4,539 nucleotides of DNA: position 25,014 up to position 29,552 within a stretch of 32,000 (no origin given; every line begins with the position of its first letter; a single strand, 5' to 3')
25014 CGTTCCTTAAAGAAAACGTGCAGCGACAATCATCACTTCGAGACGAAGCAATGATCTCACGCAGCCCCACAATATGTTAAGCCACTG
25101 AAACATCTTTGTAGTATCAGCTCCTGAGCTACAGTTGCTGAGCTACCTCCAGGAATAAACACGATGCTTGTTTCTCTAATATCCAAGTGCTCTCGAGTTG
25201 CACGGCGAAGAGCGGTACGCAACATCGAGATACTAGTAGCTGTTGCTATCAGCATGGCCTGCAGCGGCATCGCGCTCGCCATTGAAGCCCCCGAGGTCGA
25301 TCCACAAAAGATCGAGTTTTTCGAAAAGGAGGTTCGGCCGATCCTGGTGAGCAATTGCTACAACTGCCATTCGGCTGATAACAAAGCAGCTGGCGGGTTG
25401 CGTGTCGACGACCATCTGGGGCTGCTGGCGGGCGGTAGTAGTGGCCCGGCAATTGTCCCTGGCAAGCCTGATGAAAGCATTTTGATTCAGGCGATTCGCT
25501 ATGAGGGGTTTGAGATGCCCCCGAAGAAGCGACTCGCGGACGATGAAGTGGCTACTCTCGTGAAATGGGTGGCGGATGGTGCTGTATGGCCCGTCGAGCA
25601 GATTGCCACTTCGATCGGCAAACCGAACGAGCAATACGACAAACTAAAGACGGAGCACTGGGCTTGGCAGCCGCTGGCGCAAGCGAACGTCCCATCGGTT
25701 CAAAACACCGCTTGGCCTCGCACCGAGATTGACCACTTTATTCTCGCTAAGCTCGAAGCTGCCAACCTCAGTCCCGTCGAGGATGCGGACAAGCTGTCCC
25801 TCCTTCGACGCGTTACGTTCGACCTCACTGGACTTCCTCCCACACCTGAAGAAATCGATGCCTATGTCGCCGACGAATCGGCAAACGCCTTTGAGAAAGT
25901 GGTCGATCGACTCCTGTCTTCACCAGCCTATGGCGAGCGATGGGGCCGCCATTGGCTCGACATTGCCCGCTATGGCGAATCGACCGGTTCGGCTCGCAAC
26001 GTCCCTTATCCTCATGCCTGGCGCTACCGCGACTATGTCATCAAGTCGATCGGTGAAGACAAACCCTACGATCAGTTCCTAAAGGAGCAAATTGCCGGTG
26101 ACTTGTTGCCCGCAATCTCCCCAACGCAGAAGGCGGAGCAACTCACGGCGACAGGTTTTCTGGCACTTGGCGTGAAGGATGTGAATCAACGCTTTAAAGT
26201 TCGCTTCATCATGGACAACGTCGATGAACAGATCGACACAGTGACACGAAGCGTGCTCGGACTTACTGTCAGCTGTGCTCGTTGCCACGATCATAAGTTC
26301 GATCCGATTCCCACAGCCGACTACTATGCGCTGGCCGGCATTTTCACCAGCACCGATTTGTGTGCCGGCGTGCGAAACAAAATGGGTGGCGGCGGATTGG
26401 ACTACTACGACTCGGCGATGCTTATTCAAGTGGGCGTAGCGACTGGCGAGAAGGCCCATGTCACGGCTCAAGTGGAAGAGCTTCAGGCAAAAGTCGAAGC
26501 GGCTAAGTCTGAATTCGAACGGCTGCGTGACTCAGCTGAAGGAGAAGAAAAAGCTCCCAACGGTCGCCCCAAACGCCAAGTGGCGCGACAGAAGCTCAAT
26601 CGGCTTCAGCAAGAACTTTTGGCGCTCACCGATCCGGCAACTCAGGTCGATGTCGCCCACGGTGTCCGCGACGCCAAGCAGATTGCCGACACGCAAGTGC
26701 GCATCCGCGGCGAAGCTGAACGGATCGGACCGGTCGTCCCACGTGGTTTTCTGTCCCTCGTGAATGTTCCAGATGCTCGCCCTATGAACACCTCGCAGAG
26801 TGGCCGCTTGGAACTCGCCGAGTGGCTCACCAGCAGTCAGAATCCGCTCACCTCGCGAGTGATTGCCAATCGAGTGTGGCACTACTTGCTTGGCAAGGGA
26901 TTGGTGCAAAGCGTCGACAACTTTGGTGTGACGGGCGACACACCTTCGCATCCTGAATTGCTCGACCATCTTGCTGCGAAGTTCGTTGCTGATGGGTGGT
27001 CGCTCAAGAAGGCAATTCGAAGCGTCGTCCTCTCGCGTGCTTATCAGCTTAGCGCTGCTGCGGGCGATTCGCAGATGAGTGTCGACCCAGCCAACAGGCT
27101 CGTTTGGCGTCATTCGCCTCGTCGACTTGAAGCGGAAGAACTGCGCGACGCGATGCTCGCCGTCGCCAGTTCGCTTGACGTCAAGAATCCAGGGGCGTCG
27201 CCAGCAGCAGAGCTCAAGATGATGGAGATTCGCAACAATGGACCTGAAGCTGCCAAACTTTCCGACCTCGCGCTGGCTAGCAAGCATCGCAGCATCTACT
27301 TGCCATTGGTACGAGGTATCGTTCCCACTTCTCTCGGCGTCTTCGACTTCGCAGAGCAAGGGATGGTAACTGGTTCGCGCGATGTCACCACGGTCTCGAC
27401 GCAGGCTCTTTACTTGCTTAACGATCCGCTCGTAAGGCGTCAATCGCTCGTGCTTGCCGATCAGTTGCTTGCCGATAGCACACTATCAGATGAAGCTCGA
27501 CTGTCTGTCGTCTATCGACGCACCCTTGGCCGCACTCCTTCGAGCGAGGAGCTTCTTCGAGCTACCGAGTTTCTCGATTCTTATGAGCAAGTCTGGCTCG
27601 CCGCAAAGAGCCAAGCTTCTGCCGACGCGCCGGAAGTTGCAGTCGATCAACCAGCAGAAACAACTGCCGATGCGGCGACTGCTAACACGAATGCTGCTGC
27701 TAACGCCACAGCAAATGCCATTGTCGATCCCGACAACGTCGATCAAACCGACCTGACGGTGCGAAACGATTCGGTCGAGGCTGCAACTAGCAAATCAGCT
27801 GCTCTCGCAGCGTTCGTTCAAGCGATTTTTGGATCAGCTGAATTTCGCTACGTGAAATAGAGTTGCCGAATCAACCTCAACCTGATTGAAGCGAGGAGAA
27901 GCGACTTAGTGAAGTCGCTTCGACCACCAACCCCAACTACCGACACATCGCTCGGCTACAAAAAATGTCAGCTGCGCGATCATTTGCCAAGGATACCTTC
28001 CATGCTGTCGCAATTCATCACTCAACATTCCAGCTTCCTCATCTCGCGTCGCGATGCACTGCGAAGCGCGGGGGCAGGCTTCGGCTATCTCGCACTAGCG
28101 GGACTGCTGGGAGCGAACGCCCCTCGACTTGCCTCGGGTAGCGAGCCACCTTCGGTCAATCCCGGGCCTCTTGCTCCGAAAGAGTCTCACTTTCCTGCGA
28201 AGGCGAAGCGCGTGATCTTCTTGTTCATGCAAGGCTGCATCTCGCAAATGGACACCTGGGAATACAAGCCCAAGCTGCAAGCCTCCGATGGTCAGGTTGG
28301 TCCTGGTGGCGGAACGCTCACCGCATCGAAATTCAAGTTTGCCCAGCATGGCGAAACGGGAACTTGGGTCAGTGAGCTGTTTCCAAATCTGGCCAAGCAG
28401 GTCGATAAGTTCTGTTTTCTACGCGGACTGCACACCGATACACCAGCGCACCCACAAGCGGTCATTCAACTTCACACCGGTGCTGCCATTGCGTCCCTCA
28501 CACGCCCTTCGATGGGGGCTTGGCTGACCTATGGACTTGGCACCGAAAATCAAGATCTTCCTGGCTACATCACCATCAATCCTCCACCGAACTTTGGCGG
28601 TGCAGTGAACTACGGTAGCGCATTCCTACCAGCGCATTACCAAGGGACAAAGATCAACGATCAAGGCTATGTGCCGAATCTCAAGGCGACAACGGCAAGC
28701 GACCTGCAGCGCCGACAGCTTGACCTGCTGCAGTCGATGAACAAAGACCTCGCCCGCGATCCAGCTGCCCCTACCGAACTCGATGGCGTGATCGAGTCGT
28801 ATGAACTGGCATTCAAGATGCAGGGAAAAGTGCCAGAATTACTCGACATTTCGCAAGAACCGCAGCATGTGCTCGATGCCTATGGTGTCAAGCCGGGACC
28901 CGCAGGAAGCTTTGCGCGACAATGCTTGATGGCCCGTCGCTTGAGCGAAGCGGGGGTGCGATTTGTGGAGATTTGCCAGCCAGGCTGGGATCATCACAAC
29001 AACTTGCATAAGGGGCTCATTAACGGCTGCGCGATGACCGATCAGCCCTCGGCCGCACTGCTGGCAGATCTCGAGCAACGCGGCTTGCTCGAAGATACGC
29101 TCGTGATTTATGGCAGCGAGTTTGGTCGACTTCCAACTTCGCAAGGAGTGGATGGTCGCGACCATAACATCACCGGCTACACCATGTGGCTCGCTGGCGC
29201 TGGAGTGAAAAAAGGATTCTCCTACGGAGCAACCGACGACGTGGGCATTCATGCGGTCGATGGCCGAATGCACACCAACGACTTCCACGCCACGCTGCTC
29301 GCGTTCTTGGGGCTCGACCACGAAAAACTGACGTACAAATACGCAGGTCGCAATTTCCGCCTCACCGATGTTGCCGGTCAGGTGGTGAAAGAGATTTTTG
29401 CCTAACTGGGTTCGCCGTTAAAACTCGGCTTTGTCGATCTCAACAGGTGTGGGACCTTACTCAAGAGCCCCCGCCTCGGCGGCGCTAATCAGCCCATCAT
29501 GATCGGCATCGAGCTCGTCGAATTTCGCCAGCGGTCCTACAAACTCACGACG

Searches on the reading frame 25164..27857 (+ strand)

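Call 88: search_protein_families(library=pfam, proteins=[window:25164-27857:+], max_evalue=0.00001)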
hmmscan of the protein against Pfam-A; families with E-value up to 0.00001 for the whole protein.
window:25164-27857:+ (898 aa): 3 families
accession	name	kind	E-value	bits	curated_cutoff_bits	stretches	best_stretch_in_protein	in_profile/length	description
PF07583.16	PSCyt2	-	1.4e-84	283.7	29.8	1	188-398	1-208/209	Protein of unknown function (DUF1549)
PF07587.16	PSD1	-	1.2e-81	274.2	28.5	1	547-804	1-244/244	Protein of unknown function (DUF1553)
PF07635.16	PSCyt1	-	8.4e-16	58.8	22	1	65-121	1-58/59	Planctomycete cytochrome C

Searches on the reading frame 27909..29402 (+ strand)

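Call 88: search_protein_families(library=pfam, proteins=[window:27909-29402:+], max_evalue=0.00001)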
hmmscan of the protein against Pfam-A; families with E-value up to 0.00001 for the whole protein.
window:27909-29402:+ (498 aa): 1 family
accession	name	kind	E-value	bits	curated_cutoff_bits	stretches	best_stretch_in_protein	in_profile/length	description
PF07394.17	DUF1501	-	5.3e-138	460.8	27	1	99-497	1-390/390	Protein of unknown function (DUF1501)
